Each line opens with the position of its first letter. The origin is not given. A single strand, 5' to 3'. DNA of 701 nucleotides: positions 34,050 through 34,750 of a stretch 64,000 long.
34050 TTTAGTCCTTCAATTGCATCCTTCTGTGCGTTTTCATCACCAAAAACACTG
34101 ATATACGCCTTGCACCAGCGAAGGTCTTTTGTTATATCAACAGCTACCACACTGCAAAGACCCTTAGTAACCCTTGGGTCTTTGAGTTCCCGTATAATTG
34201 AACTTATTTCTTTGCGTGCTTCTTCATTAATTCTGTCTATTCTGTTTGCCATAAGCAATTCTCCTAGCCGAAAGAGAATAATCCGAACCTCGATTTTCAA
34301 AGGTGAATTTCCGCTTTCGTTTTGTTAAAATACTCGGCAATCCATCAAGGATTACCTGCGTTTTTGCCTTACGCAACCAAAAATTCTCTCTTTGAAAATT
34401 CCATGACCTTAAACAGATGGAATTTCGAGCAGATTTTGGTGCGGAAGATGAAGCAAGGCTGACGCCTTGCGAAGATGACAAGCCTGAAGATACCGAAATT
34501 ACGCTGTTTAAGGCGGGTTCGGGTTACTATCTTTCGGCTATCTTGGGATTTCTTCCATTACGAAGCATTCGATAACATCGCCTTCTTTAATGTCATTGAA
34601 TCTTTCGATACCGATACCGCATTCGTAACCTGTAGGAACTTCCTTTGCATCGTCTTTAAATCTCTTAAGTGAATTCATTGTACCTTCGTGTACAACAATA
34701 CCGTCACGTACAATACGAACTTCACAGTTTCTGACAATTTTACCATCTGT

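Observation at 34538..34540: Both insertions sit at the TA of a TAG stop codon that abuts the next gene's SD, preserving both signals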

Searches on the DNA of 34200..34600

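Call 69: search_rna_families(source=window, start=34200, end=34600, threshold=evalue, max_evalue=10)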
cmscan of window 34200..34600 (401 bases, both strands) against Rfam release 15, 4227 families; matches with E-value up to 10: 5.
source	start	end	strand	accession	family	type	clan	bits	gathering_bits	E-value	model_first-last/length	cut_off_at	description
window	34390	34464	+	RF00571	SNORD65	Gene; snRNA; snoRNA; CD-box;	CL00057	20.1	41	0.059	1-73/73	no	Small nucleolar RNA SNORD65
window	34445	34546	-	RF02343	ar9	Gene; sRNA;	-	16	45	4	1-149/149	no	Alphaproteobacterial sRNA ar9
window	34250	34317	+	RF02923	HTH-XRE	Cis-reg;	-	13.7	49.8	8.6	1-78/78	no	HTH-XRE RNA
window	34440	34489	+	RF01145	sR14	Gene; snRNA; snoRNA; CD-box;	-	12.9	38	0.49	1-54/54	no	Small nucleolar RNA sR14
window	34328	34359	+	RF02359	MS2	Cis-reg;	-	12.1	40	3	1-36/36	no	Bacteriophage MS2 operator hairpin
